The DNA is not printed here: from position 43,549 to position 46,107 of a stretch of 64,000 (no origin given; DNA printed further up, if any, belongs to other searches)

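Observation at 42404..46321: Translationally coupled membrane operon: Cys-less rhodanese/7-TM protein, Lgt-like::radical-SAM fusion, and a small PE-rich membrane protein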

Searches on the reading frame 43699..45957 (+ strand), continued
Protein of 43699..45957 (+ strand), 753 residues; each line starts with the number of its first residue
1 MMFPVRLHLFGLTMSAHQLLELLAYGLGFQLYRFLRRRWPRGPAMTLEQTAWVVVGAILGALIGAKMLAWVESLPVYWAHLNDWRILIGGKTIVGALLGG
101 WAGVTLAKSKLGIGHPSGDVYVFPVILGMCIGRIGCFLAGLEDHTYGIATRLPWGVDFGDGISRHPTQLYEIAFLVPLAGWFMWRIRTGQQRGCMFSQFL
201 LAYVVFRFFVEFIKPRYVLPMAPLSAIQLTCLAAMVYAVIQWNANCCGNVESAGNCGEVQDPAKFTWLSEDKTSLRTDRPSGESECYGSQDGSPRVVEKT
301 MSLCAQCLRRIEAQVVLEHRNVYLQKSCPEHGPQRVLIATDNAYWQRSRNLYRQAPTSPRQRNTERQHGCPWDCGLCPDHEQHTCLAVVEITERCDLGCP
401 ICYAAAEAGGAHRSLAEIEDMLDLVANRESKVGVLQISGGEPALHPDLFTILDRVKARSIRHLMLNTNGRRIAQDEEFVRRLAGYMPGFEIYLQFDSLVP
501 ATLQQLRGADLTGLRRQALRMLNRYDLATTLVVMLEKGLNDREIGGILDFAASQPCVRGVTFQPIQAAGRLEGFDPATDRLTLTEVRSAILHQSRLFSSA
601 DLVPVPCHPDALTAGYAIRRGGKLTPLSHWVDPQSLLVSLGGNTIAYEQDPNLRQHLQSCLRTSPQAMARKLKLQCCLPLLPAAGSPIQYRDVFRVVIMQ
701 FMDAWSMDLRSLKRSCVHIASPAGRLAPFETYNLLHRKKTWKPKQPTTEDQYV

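Call 9: search_solved_structures(query=window:43699-45957:+, max_evalue=0.001, show_alignments=2)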
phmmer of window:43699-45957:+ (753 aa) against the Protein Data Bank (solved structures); distinct sequences matched with E-value up to 0.001: 2.
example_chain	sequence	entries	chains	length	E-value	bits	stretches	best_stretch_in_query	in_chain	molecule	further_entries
7tol_A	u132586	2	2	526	1.2e-58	202.2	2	296-607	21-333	glycerol dibiphytanyl glycerol tetraether - macrocyclic archaeol synthase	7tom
7wzv_A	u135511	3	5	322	0.00018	23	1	392-474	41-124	4Fe-4S cluster-binding domain-containing protein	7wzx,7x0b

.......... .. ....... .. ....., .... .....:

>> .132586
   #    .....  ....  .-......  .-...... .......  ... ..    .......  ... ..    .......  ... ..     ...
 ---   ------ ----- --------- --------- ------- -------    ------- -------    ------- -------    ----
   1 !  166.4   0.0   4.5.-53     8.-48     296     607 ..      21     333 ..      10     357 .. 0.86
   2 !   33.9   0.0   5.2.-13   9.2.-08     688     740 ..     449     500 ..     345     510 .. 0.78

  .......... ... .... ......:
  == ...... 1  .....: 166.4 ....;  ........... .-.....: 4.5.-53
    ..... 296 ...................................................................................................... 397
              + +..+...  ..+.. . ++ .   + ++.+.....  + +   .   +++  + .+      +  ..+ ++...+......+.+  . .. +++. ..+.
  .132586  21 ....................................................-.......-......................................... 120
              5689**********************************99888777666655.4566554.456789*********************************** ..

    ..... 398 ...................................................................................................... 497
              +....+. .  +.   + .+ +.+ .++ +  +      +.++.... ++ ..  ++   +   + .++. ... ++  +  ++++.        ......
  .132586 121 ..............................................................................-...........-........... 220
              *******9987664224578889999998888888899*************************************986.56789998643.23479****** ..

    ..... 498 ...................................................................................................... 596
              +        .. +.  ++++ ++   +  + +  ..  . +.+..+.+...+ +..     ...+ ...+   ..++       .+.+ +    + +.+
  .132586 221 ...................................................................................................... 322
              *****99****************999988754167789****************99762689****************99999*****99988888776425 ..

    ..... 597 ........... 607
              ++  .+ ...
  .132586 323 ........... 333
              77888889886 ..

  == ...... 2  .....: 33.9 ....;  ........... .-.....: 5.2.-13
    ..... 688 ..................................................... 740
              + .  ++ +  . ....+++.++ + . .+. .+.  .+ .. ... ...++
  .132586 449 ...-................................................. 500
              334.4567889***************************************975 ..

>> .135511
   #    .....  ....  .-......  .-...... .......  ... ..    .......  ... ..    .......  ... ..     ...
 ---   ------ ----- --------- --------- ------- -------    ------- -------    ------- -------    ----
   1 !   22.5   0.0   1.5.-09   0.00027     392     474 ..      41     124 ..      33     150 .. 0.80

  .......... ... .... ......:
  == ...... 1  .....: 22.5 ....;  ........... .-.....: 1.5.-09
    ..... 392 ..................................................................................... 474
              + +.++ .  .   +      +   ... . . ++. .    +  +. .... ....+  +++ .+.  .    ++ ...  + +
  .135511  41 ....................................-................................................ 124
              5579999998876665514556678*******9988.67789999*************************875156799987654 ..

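Call 12: find_encoding_contigs(protein=P0034, flank=6000, max_places=2)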
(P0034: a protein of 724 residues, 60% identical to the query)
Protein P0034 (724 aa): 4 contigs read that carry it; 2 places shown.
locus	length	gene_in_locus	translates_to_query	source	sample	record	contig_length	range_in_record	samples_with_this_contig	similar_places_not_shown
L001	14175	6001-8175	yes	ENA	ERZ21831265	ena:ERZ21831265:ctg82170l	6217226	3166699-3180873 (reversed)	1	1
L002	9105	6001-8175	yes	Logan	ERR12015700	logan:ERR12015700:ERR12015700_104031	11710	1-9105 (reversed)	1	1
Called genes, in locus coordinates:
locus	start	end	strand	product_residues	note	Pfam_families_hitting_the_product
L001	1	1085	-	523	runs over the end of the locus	PF03023:MurJ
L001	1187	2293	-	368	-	PF00953:Glycos_transf_4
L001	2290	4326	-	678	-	PF03033:Glyco_transf_28, PF04101:Glyco_tran_28_C, PF02985:HEAT (faint), PF13646:HEAT_2 (weak)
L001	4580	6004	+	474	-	-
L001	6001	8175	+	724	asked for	PF01790:LGT, PF23545:Zn_ribbon_HMPTM, PF04055:Radical_SAM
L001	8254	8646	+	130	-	-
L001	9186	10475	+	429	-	PF01548:DEDD_Tnp_IS110, PF02371:Transposase_20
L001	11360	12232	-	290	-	PF00092:VWA, PF13519:VWA_2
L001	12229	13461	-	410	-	PF13428:TPR_14 (faint)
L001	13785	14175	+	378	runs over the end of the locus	PF07719:TPR_2 (faint), PF13424:TPR_12 (faint), PF13428:TPR_14 (faint), PF00515:TPR_1 (faint), PF14559:TPR_19, PF13414:TPR_11 (weak), PF14559:TPR_19 (weak), PF13432:TPR_16 (weak), +3 more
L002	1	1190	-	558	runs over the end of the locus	PF03023:MurJ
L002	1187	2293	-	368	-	PF00953:Glycos_transf_4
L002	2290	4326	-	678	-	PF03033:Glyco_transf_28, PF04101:Glyco_tran_28_C, PF02985:HEAT (faint), PF13646:HEAT_2 (weak)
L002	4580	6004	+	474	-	-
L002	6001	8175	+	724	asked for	PF01790:LGT, PF23545:Zn_ribbon_HMPTM, PF04055:Radical_SAM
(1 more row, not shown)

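Call 13: find_encoding_contigs(protein=P0014, flank=6000, max_places=2)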
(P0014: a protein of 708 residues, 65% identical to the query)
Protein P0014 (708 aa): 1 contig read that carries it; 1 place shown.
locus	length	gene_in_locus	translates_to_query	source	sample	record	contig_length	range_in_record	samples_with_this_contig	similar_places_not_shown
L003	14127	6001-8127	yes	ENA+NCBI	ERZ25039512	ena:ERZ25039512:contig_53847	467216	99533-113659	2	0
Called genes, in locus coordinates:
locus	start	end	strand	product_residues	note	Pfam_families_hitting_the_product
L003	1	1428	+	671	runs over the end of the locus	PF13205:Big_5 (faint)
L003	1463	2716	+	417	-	-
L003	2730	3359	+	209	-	PF22599:SecDF_P1_head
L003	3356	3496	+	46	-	-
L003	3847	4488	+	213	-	PF09754:PAC2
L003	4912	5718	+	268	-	PF03935:SKN1_KRE6_Sbg1 (weak), PF00722:Glyco_hydro_16, PF26113:GH16_XgeA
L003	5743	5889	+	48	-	-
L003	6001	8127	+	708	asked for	PF01790:LGT, PF23545:Zn_ribbon_HMPTM, PF04055:Radical_SAM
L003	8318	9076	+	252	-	PF13531:SBP_bac_11, PF12727:PBP_like (weak)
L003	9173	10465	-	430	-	PF07690:MFS_1 (weak)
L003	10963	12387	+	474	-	PF19815:DUF6298 (weak)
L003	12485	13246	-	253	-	PF13180:PDZ_2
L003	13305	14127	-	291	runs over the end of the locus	PF08668:HDOD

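Call 14: find_encoding_contigs(protein=P0081, flank=6000, max_places=2)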
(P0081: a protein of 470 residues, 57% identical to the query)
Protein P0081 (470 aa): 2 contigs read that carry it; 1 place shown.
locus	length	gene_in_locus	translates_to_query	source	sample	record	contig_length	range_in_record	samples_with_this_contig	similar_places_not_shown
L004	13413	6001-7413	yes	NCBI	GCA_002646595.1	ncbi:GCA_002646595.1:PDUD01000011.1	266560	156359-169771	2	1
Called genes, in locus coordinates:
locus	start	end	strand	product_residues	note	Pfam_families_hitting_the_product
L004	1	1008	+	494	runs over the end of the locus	PF01370:Epimerase, PF05368:NmrA (weak), PF13460:NAD_binding_10, PF11066:DUF2867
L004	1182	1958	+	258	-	PF00378:ECH_1, PF16113:ECH_2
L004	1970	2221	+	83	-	-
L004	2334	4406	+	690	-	PF00676:E1_dh, PF02779:Transket_pyr, PF02780:Transketolase_C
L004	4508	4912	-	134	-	-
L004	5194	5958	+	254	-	PF01790:LGT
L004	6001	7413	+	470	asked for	PF23545:Zn_ribbon_HMPTM, PF04055:Radical_SAM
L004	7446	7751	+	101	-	-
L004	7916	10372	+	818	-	PF13491:FtsK_4TM, PF17854:FtsK_alpha, PF01580:FtsK_SpoIIIE, PF09397:FtsK_gamma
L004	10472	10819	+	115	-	-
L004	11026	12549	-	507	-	PF00144:Beta-lactamase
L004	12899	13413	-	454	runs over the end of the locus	PF00595:PDZ, PF13180:PDZ_2, PF17820:PDZ_6 (weak), PF00595:PDZ (weak), PF13180:PDZ_2, PF00595:PDZ (weak), PF13180:PDZ_2, PF18962:Por_Secre_tail, +1 more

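Call 15: find_encoding_contigs(protein=P0113, flank=6000, max_places=2)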
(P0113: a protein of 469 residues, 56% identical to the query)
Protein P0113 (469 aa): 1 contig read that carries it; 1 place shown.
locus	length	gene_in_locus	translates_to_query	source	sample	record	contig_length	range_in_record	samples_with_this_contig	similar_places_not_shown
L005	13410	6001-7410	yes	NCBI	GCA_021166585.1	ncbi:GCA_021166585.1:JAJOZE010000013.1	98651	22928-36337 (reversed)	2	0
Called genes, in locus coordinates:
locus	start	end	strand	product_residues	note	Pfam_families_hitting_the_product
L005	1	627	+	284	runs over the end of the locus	PF00165:HTH_AraC (faint), PF12833:HTH_18, PF06445:GyrI-like, PF14526:Cass2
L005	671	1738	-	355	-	PF01266:DAO (faint), PF07992:Pyr_redox_2, PF13434:Lys_Orn_oxgnase (faint), PF13450:NAD_binding_8 (faint), PF13454:NAD_binding_9 (faint), PF13738:Pyr_redox_3 (weak), PF00070:Pyr_redox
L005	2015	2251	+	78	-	PF07293:DUF1450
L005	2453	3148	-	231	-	PF09986:DUF2225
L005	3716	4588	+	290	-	PF01678:DAP_epimerase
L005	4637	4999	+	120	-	PF01521:Fe-S_biosyn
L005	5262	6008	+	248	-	PF01790:LGT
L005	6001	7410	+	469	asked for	PF23545:Zn_ribbon_HMPTM, PF04055:Radical_SAM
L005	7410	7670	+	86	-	-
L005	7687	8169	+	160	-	PF00583:Acetyltransf_1, PF13673:Acetyltransf_10, PF13508:Acetyltransf_7, PF08445:FR47 (weak)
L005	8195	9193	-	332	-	PF03486:HI0933_like (faint), PF07992:Pyr_redox_2, PF13738:Pyr_redox_3, PF00070:Pyr_redox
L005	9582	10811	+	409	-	PF01266:DAO (faint), PF07992:Pyr_redox_2, PF13454:NAD_binding_9 (faint), PF00070:Pyr_redox (weak)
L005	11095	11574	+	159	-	PF00293:NUDIX, PF14815:NUDIX_4 (weak)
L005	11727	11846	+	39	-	PF17302:DUF5351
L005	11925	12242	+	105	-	PF14068:YuiB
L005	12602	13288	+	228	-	PF06725:3D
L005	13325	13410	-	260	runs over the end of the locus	PF01497:Peripla_BP_2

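Call 17: search_protein_families(library=ncbifam, proteins=[L005:5262-6008:+, L005:7410-7670:+, L004:5194-5958:+, L004:7446-7751:+, L001:4580-6004:+, L001:8254-8646:+, P0081, P0113], max_evalue=0.01)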
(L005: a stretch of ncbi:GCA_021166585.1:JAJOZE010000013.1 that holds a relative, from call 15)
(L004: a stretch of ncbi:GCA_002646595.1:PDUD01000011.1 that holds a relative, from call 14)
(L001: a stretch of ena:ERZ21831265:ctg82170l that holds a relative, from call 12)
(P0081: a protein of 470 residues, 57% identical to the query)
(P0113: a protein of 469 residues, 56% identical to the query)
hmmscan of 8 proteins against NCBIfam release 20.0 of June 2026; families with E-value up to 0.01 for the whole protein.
L005:5262-6008:+ (248 aa): 4 families
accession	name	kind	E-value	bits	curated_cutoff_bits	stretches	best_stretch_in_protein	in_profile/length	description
NF000778.0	PRK00052.3-4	equivalog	7.4e-21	74.9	334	1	7-208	10-214/252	prolipoprotein diacylglyceryl transferase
TIGR00544.1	lgt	equivalog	1.5e-15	57.3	118.9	1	40-231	58-257/280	prolipoprotein diacylglyceryl transferase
NF000784.0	PRK00052.4-5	subfamily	1.3e-06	27.8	409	1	19-150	22-153/298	prolipoprotein diacylglyceryl transferase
NF000777.0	PRK00052.3-2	equivalog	7.6e-05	22.4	558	1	73-144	105-174/310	prolipoprotein diacylglyceryl transferase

L005:7410-7670:+ (86 aa): 0 families

L004:5194-5958:+ (254 aa): 3 families
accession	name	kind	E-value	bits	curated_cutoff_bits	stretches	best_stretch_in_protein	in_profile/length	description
NF000778.0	PRK00052.3-4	equivalog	1.7e-08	34.4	334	1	36-214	38-214/252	prolipoprotein diacylglyceryl transferase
TIGR00544.1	lgt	equivalog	4.6e-06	26.2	118.9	1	3-217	10-238/280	prolipoprotein diacylglyceryl transferase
NF009611.0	PRK13108.1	equivalog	6.6e-05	22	636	1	163-215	194-246/476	prolipoprotein diacylglyceryl transferase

L004:7446-7751:+ (101 aa): 0 families

L001:4580-6004:+ (474 aa): 3 families
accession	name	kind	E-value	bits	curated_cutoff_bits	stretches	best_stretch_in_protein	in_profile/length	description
NF001133.1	PRK00142.1-1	equivalog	0.00029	20.5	170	1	129-173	164-208/229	oxygen-dependent tRNA uridine(34) hydroxylase TrhO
NF006444.0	PRK08762.1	equivalog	0.00097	17.9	449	1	126-170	63-109/387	molybdopterin-synthase adenylyltransferase MoeB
NF005902.0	PRK07878.1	equivalog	0.009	14.9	647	0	129-171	342-384/392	adenylyltransferase/sulfurtransferase MoeZ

L001:8254-8646:+ (130 aa): 0 families

P0081 (470 aa): 51 families (the best 25 are shown)
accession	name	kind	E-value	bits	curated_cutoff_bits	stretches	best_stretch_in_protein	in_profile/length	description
NF045646.2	rSAM_Se_TrsS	equivalog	1.6e-100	336.8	490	1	12-447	3-432/441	radical SAM (seleno)protein TrsS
NF045702.1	rSAM_GDGT_ether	equivalog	4e-89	299.5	450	2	12-330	2-322/486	tetraether lipid synthase Tes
NF045703.1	rSAM_Tes_intein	exception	4.2e-45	153.9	1700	3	126-319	625-816/1040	tetraether lipid synthase Tes, intein-containing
NF050035.1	rSAM_WgK_link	exception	1e-18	67.5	650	1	93-259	6-168/367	radical SAM/SPASM peptide maturase WgkB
TIGR02666.1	moaA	equivalog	1.3e-18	67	284.05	1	100-284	14-202/336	GTP 3',8-cyclase MoaA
NF001199.0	PRK00164.2-1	equivalog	2e-14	53.5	231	1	100-269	16-181/308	GTP 3',8-cyclase MoaA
TIGR04317.1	W_rSAM_matur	equivalog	4.4e-14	52.4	380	1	99-238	7-140/349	tungsten cofactor oxidoreductase radical SAM maturase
TIGR03962.1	mycofact_rSAM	equivalog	1.1e-13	51.1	265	1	96-256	13-169/339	mycofactocin radical SAM maturase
TIGR04055.1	rSAM_NirJ2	equivalog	1.3e-12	47.9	500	1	102-274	6-172/326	putative heme d1 biosynthesis radical SAM protein NirJ2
TIGR04167.1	rSAM_SeCys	equivalog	2.5e-12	46.7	300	1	100-237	12-146/303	arsenosugar biosynthesis radical SAM (seleno)protein ArsS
NF012164.0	AlbA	equivalog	2.8e-12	45.8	850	1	99-222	116-234/442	subtilosin maturase AlbA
TIGR02668.1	moaA_archaeal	equivalog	9.5e-12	44.5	325.25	1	100-266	14-178/303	GTP 3',8-cyclase MoaA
NF038283.1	viperin_w_prok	equivalog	5.3e-11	42.2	180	1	102-216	8-123/281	viperin family antiviral radical SAM protein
TIGR04054.1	rSAM_NirJ1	equivalog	8.8e-11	41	650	1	98-197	38-133/387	putative heme d1 biosynthesis radical SAM protein NirJ1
TIGR04546.1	rSAM_ahbC_deAc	equivalog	9.5e-11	41.1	650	1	100-286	43-222/390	12,18-didecarboxysiroheme deacetylase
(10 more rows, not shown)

P0113 (469 aa): 47 families (the best 25 are shown)
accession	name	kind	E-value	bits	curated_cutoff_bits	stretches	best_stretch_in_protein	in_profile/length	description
NF045646.2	rSAM_Se_TrsS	equivalog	1.7e-100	336.7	490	1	12-452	3-436/441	radical SAM (seleno)protein TrsS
NF045702.1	rSAM_GDGT_ether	equivalog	9e-91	304.9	450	2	12-319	2-311/486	tetraether lipid synthase Tes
NF045703.1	rSAM_Tes_intein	exception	1.2e-43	149.2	1700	3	126-319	625-816/1040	tetraether lipid synthase Tes, intein-containing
TIGR02666.1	moaA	equivalog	1.1e-16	60.7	284.05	1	101-302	15-220/336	GTP 3',8-cyclase MoaA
NF050035.1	rSAM_WgK_link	exception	1.1e-14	54.2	650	1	93-250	6-159/367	radical SAM/SPASM peptide maturase WgkB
NF001199.0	PRK00164.2-1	equivalog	3.4e-14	52.7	231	1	100-267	16-179/308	GTP 3',8-cyclase MoaA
TIGR04317.1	W_rSAM_matur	equivalog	8.5e-14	51.4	380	1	99-237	7-139/349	tungsten cofactor oxidoreductase radical SAM maturase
TIGR02668.1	moaA_archaeal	equivalog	3.4e-12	45.9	325.25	1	100-263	14-173/303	GTP 3',8-cyclase MoaA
NF038283.1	viperin_w_prok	equivalog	7.8e-12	44.9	180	1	102-214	8-121/281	viperin family antiviral radical SAM protein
TIGR03962.1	mycofact_rSAM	equivalog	1.4e-11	44.1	265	1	96-241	13-151/339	mycofactocin radical SAM maturase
TIGR04055.1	rSAM_NirJ2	equivalog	6.5e-11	42.3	500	1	102-323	6-215/326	putative heme d1 biosynthesis radical SAM protein NirJ2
TIGR04054.1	rSAM_NirJ1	equivalog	1.5e-10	40.3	650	1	97-198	37-134/387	putative heme d1 biosynthesis radical SAM protein NirJ1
TIGR03977.1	rSAM_pair_HxsC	equivalog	4.2e-10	39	267.9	1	98-198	27-124/292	His-Xaa-Ser system radical SAM maturase HxsC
TIGR04251.1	SCM_rSAM_ScmF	equivalog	6.6e-10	38.9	400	1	102-299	10-204/353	SynChlorMet cassette radical SAM/SPASM protein ScmF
NF012164.0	AlbA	equivalog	2.9e-09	35.9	850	1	99-220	116-232/442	subtilosin maturase AlbA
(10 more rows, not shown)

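Call 23: find_related_loci(query=A1, collection=genome_contigs, flank=5000)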
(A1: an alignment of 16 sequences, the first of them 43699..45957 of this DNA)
Query A1 (753 aa) in genome_contigs; peptide patterns used: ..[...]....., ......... (x = any residue, [..] = any of these).
600 stretches matched a pattern (row limit reached: there are more); 595 encode a relative of the query (tblastn E <= 1e-3); the best 80 are kept; 80 distinct loci.
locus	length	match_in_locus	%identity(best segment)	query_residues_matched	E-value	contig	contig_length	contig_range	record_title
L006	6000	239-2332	44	1-737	0e+0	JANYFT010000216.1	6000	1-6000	MAG: Ferruginibacter sp. isolate 339R_metabinner_84_sub 339R_k141_818985, whole genome shotgun sequence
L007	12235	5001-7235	47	1-737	0e+0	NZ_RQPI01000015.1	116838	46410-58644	Paenibacillus rhizophilus strain 7197 Scaffold15, whole genome shotgun sequence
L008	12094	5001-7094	44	1-739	0e+0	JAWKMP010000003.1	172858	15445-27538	MAG: Flavobacteriaceae bacterium isolate ABC1.179 ABC1.179.fa-3, whole genome shotgun sequence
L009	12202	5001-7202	44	1-737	0e+0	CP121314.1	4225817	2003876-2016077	MAG: Flavobacteriaceae bacterium isolate NCC532_bact_2753 chromosome, complete genome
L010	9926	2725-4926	43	9-744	0e+0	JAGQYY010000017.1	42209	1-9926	MAG: Aequorivita sp. isolate HKST-UBA77 NODE_17_length_42209_cov_6.796051, whole genome shotgun sequence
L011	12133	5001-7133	48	1-742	0e+0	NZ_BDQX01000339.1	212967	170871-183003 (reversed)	Paenibacillus agaridevorans strain T-3040, whole genome shotgun sequence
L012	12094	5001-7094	41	3-737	0e+0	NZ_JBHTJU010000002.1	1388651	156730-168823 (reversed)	Pedobacter boryungensis strain CCUG 60024 GCM70027489_5, whole genome shotgun sequence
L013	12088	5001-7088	45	17-737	3e-176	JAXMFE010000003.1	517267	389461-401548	MAG: Burkholderiales bacterium isolate STL-PRO80 C1.31.fa-3, whole genome shotgun sequence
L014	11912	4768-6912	43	15-737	2e-174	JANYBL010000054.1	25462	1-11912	MAG: Burkholderiales bacterium isolate GL140_5_metabat_97 GL140_5_k141_2979861, whole genome shotgun sequence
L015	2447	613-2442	47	1-621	0e+0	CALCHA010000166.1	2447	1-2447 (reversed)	MAG TPA_asm: uncultured Phycisphaerales bacterium isolate ERR1654120_bin.66_CONCOCT_v1.1_MAG genome assembly, contig: ER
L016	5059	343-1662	55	300-739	2e-166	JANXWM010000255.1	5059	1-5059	MAG: Chitinophagaceae bacterium isolate GL140_2_metabat_114 GL140_2_k141_2992174, whole genome shotgun sequence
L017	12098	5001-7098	55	1-739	6e-162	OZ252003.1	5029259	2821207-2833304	MAG: Flavisolibacter sp. isolate 3bffe827-7359-4958-bd84-0616f158acfb genome assembly, chromosome: 1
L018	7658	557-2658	55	3-737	3e-161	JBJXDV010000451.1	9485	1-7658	MAG: Chitinophagaceae bacterium isolate P.bin.65 k127_4229708, whole genome shotgun sequence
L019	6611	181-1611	53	274-744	7e-161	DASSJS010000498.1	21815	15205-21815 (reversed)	MAG TPA_asm: Longimicrobium sp. isolate SMAG_U1121 k141_313145, whole genome shotgun sequence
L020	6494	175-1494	56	300-739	8e-161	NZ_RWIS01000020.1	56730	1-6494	Hymenobacter metallilatus strain 9PBR-2 NODE_20_length_56730_cov_14.689981, whole genome shotgun sequence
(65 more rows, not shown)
